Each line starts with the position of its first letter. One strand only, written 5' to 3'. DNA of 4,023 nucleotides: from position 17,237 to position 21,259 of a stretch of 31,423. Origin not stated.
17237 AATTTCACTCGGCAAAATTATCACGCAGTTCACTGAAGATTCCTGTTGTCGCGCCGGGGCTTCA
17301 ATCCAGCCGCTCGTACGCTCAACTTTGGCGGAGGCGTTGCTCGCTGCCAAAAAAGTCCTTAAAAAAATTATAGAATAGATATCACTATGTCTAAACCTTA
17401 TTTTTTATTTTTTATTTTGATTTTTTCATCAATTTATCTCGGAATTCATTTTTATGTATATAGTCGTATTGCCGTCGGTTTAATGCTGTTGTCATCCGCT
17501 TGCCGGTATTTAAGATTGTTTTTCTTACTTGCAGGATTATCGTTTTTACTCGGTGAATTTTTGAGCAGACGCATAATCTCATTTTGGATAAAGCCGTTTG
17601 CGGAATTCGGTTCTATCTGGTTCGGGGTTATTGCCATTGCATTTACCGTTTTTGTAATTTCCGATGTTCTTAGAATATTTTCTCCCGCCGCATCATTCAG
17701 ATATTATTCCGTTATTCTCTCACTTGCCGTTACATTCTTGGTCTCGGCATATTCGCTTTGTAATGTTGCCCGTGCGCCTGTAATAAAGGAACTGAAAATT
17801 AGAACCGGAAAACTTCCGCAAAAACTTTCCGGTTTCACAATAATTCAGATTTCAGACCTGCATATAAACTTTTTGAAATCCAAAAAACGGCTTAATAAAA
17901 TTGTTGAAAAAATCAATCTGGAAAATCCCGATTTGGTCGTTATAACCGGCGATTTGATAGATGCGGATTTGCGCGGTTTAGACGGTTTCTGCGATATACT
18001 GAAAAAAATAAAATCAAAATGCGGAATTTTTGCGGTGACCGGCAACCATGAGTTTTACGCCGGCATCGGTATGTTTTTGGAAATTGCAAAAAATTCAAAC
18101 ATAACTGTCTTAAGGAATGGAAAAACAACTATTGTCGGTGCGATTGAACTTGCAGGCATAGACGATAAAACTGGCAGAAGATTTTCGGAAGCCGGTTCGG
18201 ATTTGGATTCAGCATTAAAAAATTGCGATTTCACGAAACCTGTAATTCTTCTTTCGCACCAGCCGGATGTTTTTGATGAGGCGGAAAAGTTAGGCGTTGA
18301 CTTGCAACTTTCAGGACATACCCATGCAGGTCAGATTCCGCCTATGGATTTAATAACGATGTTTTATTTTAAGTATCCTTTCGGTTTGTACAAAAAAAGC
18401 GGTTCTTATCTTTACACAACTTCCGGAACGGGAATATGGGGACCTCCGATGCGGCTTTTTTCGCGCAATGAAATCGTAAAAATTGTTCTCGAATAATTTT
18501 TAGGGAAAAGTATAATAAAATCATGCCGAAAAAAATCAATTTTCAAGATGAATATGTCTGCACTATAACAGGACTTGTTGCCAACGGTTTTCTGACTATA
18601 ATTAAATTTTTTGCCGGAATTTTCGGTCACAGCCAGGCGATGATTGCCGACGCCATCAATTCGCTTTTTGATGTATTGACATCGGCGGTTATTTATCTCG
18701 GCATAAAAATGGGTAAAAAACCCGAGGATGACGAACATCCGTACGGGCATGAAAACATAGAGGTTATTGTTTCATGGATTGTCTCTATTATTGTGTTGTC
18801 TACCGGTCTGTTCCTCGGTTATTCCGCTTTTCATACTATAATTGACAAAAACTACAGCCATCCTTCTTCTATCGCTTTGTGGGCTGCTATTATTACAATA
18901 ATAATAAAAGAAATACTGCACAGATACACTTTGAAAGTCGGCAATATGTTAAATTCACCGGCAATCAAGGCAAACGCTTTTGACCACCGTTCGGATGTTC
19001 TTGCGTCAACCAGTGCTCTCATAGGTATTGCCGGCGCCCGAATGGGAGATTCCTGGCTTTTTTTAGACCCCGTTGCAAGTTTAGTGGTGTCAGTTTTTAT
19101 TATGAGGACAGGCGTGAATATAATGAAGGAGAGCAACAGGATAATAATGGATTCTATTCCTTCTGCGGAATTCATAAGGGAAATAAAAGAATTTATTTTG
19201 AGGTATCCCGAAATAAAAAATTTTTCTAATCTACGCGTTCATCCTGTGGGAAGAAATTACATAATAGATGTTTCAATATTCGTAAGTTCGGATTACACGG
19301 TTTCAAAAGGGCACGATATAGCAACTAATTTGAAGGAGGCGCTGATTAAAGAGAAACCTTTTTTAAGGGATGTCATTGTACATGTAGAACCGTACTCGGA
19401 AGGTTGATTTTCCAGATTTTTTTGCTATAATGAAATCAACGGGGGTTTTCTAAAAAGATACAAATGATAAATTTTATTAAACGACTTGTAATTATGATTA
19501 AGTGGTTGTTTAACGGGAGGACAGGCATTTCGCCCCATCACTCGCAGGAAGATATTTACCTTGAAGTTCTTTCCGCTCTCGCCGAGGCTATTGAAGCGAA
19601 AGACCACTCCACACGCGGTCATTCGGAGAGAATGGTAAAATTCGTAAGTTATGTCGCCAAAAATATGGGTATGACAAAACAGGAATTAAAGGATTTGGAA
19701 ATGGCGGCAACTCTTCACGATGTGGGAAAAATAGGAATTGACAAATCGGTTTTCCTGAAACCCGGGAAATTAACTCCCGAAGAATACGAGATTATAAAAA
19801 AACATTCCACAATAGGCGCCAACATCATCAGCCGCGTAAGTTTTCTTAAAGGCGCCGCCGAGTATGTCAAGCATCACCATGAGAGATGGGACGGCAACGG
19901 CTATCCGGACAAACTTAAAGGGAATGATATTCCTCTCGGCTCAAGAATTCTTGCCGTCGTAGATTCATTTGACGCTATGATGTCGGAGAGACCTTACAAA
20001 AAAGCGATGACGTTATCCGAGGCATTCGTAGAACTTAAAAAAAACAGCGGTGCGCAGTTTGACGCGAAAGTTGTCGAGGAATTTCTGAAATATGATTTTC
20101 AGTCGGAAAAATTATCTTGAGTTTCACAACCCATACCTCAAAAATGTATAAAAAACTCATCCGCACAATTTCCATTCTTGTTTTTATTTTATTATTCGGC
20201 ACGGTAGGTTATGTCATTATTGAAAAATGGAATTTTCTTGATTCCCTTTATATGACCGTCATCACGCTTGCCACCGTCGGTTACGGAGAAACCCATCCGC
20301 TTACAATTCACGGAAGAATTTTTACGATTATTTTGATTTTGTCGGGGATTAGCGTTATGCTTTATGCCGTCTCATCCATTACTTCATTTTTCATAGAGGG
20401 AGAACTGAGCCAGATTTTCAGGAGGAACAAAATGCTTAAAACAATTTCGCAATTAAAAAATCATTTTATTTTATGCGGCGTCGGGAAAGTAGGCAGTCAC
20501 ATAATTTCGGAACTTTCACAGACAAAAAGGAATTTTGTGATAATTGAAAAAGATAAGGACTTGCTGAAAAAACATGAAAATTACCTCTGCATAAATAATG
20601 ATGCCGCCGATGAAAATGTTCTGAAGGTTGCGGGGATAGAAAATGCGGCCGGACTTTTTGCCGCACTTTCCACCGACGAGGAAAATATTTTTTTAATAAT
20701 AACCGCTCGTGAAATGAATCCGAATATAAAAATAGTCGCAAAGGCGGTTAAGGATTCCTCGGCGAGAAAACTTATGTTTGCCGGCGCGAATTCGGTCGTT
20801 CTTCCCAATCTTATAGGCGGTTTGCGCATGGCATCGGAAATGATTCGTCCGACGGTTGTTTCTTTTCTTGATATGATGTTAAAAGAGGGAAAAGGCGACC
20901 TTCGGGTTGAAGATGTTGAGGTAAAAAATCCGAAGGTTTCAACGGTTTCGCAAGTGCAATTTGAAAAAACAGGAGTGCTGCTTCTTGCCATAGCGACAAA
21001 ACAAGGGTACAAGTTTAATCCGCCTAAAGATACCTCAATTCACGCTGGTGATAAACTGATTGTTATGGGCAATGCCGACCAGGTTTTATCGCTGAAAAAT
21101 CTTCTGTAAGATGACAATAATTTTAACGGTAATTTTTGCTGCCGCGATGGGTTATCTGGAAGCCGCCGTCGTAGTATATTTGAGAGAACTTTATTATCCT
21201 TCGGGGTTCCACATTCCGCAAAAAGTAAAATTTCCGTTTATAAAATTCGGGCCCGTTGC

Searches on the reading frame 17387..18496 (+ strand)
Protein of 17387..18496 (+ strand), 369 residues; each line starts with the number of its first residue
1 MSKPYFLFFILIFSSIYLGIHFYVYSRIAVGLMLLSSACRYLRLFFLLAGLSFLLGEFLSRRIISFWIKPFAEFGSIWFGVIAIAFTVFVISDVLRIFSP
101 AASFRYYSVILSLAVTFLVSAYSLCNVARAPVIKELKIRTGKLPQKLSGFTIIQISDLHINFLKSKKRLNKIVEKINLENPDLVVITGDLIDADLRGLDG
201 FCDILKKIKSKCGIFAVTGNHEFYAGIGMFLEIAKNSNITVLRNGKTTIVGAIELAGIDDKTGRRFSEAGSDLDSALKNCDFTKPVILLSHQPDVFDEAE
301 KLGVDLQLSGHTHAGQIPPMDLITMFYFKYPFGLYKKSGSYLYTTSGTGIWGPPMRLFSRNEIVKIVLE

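Call 30: search_protein_families(library=pfam, proteins=[window:17387-18496:+], max_evalue=0.001)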
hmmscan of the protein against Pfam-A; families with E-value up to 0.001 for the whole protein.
window:17387-18496:+ (369 aa): 2 families
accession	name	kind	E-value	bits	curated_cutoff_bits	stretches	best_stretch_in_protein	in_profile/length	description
PF00149.33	Metallophos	-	2.6e-17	64.3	21.5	1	151-314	2-190/191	Calcineurin-like phosphoesterase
PF12850.12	Metallophos_2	-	5.8e-07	30.1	27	1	152-316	3-120/154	Calcineurin-like phosphoesterase superfamily domain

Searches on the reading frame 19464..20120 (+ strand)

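Call 30: search_protein_families(library=pfam, proteins=[window:19464-20120:+], max_evalue=0.001)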
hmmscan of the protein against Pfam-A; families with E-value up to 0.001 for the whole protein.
window:19464-20120:+ (218 aa): 2 families
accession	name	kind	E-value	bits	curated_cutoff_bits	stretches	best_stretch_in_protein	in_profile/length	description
PF13487.12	HD_5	-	1.1e-46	159.1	27.2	1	39-203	3-170/170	HD domain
PF01966.28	HD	-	5.7e-18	65.7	22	1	52-172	3-116/116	HD domain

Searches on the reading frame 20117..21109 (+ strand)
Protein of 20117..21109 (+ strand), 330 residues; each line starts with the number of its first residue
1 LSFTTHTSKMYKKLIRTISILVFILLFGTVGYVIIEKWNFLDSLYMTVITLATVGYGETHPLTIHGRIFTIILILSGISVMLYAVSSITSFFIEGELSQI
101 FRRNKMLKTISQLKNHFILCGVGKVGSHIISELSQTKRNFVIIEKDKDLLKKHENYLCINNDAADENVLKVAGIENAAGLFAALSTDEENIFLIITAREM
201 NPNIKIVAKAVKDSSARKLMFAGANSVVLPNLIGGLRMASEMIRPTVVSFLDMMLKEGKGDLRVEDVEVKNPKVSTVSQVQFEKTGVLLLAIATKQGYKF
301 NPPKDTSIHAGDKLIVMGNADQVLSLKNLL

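Call 30: search_protein_families(library=pfam, proteins=[window:20117-21109:+], max_evalue=0.001)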
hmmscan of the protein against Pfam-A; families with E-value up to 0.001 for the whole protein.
window:20117-21109:+ (330 aa): 4 families
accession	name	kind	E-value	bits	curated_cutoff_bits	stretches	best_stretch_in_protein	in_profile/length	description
PF02254.24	TrkA_N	-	1.2e-28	100.2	23.8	1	117-230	1-116/116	TrkA-N domain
PF07885.22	Ion_trans_2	-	4.9e-21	74.8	22.5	1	20-93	2-78/79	Ion channel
PF02080.26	TrkA_C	-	1e-08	35.3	27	1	276-330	16-70/71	TrkA-C domain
PF00520.37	Ion_trans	-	0.00012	21.8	25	1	10-92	125-233/241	Ion transport protein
